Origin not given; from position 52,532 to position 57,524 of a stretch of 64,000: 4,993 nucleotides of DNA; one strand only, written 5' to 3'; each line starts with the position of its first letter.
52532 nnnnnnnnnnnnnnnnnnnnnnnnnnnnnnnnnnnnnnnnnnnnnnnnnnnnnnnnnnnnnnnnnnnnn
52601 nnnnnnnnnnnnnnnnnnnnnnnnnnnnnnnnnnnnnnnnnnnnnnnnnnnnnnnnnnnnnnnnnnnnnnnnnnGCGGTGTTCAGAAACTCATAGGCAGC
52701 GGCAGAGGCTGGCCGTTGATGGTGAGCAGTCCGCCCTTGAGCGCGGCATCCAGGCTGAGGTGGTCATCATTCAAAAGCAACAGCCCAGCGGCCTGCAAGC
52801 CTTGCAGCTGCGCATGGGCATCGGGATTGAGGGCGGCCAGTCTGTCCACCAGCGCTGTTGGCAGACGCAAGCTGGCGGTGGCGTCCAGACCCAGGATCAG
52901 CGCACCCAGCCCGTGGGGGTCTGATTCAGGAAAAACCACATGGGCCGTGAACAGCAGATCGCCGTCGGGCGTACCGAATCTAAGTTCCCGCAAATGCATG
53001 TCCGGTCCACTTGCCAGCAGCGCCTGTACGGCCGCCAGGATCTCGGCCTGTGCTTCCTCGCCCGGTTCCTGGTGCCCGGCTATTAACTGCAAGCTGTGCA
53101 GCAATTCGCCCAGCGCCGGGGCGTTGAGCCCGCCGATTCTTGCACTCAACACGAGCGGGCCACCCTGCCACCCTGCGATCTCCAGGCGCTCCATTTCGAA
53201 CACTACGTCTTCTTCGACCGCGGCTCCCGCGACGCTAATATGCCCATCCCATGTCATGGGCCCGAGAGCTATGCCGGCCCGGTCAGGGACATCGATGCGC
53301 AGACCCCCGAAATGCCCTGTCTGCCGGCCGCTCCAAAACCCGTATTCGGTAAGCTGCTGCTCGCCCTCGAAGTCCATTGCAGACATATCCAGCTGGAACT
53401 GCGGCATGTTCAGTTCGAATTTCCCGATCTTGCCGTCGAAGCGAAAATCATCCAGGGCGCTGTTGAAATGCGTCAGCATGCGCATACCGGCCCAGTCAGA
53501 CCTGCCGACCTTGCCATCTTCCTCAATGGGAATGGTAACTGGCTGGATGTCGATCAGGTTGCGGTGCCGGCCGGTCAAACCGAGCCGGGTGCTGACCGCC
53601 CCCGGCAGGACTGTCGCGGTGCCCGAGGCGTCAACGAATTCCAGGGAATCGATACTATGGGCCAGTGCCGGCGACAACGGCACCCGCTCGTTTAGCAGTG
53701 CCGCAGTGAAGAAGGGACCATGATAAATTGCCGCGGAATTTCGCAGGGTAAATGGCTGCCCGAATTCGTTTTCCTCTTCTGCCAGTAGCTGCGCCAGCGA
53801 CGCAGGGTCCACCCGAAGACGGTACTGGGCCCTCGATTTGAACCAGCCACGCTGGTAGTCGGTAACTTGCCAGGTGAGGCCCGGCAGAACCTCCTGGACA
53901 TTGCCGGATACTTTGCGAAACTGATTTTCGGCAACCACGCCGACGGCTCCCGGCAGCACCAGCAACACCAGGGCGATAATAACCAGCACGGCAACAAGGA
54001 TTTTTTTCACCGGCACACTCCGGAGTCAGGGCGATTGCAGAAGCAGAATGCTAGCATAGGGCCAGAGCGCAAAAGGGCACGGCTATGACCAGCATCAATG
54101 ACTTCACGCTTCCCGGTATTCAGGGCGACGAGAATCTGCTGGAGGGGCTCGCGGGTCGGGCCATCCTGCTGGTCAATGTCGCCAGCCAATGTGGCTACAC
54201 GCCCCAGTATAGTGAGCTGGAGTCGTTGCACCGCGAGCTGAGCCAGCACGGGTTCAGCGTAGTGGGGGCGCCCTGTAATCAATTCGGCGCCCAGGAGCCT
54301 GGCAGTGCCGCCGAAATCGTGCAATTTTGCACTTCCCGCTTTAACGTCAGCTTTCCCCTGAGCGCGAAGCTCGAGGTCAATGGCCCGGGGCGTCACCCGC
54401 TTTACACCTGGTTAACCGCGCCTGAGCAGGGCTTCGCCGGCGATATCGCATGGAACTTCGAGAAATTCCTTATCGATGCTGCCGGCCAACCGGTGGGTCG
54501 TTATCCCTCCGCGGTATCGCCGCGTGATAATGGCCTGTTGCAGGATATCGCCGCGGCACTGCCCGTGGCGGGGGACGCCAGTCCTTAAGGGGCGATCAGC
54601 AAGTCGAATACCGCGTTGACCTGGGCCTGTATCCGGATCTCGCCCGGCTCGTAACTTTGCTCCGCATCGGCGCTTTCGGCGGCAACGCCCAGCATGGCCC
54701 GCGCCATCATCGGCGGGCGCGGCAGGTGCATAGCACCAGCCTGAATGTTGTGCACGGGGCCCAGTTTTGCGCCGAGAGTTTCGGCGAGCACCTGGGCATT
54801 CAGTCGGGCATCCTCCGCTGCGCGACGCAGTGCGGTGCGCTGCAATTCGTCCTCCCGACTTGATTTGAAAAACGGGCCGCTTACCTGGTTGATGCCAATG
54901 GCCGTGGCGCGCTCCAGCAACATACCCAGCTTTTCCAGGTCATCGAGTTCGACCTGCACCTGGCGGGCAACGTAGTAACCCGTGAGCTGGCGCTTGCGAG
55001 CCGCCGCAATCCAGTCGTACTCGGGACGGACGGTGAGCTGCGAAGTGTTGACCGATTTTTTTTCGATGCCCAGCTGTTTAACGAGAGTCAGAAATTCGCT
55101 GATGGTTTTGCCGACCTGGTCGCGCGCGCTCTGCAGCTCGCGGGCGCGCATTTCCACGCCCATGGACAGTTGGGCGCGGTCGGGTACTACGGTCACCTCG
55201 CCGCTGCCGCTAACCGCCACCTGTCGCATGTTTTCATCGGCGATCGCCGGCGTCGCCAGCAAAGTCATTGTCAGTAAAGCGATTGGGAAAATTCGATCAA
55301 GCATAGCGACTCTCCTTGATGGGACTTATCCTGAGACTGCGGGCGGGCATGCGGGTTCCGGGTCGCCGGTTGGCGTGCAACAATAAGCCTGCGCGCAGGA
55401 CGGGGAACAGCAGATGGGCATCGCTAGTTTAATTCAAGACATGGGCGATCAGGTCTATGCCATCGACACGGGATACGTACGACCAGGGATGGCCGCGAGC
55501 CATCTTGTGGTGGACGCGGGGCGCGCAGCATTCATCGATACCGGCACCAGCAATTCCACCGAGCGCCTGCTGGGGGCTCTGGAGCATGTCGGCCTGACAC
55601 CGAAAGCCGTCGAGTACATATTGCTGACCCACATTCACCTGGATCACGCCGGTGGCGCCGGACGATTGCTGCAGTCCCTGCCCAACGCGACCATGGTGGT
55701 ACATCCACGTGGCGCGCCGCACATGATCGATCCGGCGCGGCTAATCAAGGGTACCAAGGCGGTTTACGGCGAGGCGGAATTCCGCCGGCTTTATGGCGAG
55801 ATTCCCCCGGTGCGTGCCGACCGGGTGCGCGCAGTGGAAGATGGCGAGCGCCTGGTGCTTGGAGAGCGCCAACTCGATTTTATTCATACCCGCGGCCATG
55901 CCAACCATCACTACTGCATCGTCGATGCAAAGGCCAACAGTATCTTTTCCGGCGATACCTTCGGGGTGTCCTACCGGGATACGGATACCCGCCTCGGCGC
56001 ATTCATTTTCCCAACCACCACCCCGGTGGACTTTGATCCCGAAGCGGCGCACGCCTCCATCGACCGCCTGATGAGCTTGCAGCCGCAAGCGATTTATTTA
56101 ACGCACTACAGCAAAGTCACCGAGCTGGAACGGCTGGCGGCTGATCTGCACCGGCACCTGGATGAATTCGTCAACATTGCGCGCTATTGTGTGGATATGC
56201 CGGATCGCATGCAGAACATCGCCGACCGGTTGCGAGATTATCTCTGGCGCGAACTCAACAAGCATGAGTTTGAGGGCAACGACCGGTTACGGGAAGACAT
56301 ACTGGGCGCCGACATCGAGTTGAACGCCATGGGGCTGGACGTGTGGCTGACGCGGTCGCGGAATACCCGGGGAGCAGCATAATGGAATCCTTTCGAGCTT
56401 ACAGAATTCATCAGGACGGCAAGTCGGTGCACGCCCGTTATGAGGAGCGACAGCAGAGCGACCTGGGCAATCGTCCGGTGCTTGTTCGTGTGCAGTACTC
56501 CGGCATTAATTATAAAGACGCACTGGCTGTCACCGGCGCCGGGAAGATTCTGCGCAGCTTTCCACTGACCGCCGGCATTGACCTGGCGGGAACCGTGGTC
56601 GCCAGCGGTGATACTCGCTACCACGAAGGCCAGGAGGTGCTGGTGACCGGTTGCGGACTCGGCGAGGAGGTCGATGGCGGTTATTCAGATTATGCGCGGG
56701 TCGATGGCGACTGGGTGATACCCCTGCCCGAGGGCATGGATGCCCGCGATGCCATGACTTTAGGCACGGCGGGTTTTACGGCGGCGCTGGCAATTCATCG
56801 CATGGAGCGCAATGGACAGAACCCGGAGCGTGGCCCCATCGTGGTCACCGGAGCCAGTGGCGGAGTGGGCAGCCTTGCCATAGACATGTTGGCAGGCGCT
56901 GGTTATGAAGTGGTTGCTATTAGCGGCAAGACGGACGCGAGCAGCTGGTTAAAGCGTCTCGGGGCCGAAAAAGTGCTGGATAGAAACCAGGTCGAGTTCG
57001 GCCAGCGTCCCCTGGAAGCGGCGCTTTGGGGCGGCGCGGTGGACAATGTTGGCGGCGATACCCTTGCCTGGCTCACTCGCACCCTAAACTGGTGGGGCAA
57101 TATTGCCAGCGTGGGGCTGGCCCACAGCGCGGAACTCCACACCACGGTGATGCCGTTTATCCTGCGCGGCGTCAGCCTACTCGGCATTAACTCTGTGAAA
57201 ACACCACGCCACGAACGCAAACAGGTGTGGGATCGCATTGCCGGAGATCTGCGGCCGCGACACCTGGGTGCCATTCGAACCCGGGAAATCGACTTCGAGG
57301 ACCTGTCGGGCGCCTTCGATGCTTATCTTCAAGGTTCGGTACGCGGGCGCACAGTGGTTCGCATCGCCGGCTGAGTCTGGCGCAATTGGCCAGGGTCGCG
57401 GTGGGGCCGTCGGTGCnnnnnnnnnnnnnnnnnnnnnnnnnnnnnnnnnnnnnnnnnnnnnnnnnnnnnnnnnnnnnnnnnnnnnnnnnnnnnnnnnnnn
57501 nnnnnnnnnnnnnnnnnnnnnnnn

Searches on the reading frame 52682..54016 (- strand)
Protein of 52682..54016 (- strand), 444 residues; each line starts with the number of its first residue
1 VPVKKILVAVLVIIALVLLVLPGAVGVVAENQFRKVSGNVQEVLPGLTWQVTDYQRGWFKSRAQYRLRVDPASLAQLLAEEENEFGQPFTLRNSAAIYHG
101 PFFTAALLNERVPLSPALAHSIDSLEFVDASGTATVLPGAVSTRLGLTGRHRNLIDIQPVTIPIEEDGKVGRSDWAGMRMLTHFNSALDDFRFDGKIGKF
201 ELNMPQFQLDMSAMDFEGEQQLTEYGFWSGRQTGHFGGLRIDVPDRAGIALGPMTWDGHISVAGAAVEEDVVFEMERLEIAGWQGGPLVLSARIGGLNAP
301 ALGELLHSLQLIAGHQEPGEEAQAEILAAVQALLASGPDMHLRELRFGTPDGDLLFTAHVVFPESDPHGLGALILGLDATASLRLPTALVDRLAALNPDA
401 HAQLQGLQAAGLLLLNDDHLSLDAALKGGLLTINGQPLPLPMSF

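Call 37: search_protein_families(library=pfam, proteins=[window:52682-54016:-], max_evalue=0.00001)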
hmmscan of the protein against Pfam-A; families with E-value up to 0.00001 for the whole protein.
window:52682-54016:- (444 aa): 1 family
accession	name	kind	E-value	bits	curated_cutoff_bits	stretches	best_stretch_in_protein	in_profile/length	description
PF06097.16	DUF945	-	8.2e-56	190.4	26.8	1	4-440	2-459/460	Bacterial protein of unknown function (DUF945)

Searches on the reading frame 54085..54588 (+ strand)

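Call 37: search_protein_families(library=pfam, proteins=[window:54085-54588:+], max_evalue=0.00001)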
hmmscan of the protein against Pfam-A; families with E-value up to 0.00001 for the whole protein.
window:54085-54588:+ (167 aa): 1 family
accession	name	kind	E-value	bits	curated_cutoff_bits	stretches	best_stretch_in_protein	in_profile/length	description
PF00255.25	GSHPx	-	1.1e-34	118.6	27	1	6-110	3-107/108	Glutathione peroxidase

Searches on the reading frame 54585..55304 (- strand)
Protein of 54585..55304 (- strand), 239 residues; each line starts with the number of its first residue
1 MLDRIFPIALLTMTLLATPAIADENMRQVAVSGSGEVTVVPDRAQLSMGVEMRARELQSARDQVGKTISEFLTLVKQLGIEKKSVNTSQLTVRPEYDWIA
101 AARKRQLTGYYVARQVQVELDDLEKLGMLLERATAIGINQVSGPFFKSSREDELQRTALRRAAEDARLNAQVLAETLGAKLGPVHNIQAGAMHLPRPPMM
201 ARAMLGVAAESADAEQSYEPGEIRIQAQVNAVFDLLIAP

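Call 37: search_protein_families(library=pfam, proteins=[window:54585-55304:-], max_evalue=0.00001)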
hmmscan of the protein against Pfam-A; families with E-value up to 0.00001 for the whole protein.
window:54585-55304:- (239 aa): 1 family
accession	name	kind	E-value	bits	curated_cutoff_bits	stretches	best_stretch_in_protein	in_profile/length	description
PF04402.19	SIMPL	-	9.3e-52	176.7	25.2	1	29-233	1-205/205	Protein of unknown function (DUF541)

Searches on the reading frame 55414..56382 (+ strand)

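Call 37: search_protein_families(library=pfam, proteins=[window:55414-56382:+], max_evalue=0.00001)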
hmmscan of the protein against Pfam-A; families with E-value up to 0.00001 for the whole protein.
window:55414-56382:+ (322 aa): 2 families
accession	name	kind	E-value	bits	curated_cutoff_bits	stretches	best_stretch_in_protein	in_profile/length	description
PF00753.33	Lactamase_B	-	8.9e-27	94.7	22.7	1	23-231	2-196/196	Metallo-beta-lactamase superfamily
PF19583.5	ODP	-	2e-08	34.8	27.2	1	29-188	5-142/194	ODP family beta lactamase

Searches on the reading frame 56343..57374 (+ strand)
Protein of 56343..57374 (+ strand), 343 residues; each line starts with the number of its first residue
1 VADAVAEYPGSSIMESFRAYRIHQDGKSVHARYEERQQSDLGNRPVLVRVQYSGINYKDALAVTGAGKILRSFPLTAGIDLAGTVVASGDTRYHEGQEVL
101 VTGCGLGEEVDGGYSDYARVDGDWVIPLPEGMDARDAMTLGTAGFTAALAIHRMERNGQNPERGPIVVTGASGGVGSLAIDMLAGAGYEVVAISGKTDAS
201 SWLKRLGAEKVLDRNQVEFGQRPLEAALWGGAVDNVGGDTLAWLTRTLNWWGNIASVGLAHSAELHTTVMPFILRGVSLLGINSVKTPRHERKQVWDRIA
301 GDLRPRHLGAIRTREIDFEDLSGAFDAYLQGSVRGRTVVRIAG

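Call 37: search_protein_families(library=pfam, proteins=[window:56343-57374:+], max_evalue=0.00001)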
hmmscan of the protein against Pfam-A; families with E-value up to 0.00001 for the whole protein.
window:56343-57374:+ (343 aa): 2 families
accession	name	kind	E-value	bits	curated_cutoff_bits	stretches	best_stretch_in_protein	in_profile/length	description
PF08240.17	ADH_N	-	6.9e-14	52.4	23.5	1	45-130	4-104/104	Alcohol dehydrogenase GroES-like domain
PF00107.32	ADH_zinc_N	-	1.1e-12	48.5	31.8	1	174-300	1-128/129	Zinc-binding dehydrogenase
